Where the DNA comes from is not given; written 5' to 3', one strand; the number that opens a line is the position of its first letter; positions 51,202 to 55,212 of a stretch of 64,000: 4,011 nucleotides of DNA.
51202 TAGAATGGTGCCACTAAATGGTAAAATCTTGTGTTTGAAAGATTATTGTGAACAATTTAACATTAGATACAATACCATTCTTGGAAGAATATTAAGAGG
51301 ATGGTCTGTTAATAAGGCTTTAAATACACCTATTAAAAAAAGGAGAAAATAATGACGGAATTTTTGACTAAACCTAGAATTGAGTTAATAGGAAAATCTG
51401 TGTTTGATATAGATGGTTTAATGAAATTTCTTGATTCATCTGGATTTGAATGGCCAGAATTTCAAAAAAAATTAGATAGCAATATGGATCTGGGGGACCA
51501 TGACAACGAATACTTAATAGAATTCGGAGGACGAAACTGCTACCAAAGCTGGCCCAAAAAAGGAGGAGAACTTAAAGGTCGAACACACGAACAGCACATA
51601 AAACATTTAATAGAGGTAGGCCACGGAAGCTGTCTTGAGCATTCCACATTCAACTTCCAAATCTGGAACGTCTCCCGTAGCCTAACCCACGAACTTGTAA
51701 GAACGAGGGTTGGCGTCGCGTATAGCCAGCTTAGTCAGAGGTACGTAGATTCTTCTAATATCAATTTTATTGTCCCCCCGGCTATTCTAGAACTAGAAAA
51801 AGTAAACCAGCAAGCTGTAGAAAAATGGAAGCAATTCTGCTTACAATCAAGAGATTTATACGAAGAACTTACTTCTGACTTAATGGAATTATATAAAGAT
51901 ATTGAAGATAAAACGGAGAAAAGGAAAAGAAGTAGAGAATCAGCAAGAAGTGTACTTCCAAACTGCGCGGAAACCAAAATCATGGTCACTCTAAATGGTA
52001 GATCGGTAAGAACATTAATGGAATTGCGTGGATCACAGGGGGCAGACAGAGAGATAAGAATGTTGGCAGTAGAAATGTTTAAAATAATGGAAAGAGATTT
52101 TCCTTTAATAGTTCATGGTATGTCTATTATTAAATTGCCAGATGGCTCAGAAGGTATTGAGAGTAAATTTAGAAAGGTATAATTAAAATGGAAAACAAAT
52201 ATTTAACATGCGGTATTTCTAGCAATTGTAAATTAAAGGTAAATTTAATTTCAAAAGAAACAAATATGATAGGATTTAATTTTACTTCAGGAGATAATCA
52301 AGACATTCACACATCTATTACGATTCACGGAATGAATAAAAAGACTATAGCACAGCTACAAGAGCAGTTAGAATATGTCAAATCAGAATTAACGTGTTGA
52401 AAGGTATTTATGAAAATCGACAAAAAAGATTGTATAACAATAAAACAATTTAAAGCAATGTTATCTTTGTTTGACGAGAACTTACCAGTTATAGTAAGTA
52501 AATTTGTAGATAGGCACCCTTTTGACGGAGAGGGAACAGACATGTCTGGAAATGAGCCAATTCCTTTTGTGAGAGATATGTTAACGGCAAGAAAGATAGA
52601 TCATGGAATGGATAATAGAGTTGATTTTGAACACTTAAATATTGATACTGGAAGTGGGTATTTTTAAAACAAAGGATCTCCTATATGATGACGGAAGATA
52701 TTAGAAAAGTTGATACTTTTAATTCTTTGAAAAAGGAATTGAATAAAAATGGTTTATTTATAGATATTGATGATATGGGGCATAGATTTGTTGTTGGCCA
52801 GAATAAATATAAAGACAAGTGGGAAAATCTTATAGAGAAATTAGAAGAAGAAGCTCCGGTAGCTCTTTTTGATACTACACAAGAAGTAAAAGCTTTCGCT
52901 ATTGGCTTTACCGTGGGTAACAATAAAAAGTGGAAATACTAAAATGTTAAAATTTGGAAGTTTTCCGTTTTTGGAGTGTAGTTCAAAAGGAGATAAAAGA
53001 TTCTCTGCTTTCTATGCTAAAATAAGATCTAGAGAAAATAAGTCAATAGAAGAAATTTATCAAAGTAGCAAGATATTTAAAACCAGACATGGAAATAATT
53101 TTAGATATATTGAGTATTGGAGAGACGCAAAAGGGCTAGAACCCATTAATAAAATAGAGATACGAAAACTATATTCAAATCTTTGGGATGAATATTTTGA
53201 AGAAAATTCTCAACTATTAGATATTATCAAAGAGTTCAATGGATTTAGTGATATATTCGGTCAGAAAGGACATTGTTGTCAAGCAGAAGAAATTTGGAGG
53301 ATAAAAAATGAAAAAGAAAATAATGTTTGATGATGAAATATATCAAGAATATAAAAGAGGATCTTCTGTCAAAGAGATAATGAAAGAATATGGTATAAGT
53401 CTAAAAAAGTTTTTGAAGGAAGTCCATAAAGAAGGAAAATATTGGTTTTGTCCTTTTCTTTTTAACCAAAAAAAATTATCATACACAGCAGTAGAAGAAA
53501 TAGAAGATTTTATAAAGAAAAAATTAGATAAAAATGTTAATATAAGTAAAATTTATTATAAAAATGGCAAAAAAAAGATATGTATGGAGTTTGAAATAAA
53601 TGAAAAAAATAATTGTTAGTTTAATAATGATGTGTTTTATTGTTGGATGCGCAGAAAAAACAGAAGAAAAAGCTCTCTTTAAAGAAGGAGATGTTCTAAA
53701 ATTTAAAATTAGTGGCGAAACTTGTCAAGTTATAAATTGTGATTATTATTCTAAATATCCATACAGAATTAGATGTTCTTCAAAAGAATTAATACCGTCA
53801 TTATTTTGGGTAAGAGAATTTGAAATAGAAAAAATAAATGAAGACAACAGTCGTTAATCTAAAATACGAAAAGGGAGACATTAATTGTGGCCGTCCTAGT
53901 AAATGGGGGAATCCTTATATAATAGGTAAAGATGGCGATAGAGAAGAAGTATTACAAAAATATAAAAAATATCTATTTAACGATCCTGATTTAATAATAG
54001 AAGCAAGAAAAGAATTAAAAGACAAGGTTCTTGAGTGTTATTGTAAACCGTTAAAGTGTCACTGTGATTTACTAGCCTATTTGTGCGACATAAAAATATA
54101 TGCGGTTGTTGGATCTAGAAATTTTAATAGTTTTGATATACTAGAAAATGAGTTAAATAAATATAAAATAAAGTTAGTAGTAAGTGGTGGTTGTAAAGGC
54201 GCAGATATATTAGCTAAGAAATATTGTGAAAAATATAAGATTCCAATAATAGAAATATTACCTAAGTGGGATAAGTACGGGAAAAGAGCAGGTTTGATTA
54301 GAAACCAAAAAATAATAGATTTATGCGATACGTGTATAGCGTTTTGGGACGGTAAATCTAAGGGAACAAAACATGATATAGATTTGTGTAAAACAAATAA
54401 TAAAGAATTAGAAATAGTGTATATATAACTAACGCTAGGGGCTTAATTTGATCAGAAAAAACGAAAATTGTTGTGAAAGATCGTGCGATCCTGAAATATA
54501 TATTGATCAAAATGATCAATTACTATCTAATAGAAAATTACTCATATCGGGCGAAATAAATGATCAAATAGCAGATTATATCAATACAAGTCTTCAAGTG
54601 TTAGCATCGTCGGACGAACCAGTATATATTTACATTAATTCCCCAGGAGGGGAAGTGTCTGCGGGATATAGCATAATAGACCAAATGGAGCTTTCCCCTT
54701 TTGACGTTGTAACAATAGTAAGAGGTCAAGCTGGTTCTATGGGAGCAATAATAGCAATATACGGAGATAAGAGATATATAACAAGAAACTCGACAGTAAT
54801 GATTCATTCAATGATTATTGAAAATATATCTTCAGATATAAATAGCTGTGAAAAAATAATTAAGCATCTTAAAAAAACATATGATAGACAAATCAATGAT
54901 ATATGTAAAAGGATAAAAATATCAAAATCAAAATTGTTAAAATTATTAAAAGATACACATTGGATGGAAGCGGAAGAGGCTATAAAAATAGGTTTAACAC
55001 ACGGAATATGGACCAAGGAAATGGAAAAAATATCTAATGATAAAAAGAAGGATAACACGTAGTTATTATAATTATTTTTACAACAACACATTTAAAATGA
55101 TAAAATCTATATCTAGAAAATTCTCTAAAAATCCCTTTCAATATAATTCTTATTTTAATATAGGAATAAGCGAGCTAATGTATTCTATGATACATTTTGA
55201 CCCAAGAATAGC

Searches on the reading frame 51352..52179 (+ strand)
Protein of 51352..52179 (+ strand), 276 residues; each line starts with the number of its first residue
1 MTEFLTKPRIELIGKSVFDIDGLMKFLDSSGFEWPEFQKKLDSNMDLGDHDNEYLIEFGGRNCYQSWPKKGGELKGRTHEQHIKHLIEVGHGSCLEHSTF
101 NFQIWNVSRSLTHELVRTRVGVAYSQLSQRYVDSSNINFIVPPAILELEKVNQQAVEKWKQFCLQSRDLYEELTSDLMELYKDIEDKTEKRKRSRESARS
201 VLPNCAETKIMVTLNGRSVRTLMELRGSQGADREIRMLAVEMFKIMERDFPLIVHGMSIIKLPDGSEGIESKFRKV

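Call 98: find_related_loci(query=window:51352-52179:+, collection=viral_contigs, flank=7000)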
Query window:51352-52179:+ (276 aa) in viral_contigs; peptide patterns used: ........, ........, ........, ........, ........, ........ (x = any residue, [..] = any of these).
4 stretches matched a pattern; 4 encode a relative of the query (tblastn E <= 1e-3); 4 distinct loci.
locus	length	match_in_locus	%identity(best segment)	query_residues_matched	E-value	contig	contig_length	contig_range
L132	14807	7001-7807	72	1-269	9e-137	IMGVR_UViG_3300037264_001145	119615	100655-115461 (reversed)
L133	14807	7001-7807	70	1-269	2e-134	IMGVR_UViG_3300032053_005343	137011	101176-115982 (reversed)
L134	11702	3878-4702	56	1-276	2e-108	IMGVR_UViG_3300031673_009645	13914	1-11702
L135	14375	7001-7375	74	1-125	7e-66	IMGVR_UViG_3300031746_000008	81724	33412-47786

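Call 100: find_related_loci(query=A7, collection=viral_contigs, flank=8000)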
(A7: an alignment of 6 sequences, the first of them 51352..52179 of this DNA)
Query A7 (276 aa) in viral_contigs; peptide patterns used: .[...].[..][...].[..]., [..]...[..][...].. (x = any residue, [..] = any of these).
72 stretches matched a pattern; 22 encode a relative of the query (tblastn E <= 1e-3); 22 distinct loci.
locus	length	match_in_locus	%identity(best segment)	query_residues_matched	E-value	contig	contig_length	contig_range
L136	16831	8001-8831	63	1-276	2e-122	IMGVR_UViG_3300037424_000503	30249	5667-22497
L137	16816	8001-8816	60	4-276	2e-118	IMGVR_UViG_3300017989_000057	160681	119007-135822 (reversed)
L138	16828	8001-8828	62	1-275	1e-117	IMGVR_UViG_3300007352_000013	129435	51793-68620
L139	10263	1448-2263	59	4-276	3e-116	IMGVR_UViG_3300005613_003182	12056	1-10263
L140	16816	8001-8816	59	4-276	3e-115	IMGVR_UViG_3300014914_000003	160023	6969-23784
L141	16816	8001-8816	58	4-276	1e-114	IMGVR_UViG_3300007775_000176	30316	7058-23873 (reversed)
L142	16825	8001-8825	58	1-276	6e-114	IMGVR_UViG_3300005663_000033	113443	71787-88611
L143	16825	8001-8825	58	1-276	6e-114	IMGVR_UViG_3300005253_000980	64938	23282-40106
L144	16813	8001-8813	57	1-276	3e-110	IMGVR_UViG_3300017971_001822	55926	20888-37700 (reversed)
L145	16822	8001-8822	58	4-276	8e-110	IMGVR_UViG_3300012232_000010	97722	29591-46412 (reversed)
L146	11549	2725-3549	56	1-276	2e-109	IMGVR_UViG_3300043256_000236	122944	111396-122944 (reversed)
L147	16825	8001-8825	56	1-276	2e-109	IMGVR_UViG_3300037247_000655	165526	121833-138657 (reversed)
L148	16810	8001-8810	57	1-276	2e-108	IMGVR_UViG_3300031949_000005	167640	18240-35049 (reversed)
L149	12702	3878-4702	56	1-276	1e-107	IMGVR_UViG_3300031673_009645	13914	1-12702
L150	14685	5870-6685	58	4-276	6e-107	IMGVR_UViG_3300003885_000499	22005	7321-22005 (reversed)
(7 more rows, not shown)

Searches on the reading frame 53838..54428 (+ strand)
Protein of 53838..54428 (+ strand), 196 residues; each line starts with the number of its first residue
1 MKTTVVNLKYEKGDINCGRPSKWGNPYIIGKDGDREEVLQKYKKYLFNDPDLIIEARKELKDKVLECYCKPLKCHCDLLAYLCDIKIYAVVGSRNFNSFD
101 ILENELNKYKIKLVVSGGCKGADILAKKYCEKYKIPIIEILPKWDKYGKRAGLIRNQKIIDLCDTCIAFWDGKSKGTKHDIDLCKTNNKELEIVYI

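Call 104: search_protein_families(library=pfam, proteins=[window:53838-54428:+], max_evalue=0.0001)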
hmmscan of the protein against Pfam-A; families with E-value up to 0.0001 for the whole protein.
window:53838-54428:+ (196 aa): 2 families
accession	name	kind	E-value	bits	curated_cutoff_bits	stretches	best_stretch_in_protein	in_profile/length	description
PF14216.11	DUF4326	-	5.1e-21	75.5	25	1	7-80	5-81/82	Domain of unknown function (DUF4326)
PF10686.14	YAcAr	-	6.8e-08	32.7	28.2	1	89-147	4-66/66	YspA, cpYpsA-related SLOG family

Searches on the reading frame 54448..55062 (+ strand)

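Call 104: search_protein_families(library=pfam, proteins=[window:54448-55062:+], max_evalue=0.0001)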
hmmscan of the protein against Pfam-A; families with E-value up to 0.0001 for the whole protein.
window:54448-55062:+ (204 aa): 3 families
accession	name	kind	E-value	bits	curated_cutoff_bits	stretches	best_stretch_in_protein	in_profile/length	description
PF00574.28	CLP_protease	-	7.7e-33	114.3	20.2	1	19-190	7-181/182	Clp protease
PF25145.1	NfeD1b_N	-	1.3e-09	38.3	40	1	33-125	7-99/189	NfeD1b, N-terminal domain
PF01972.22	SDH_protease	-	2e-06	27.5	31.3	1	53-192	88-230/286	ClpP-like SDH-type serine proteinase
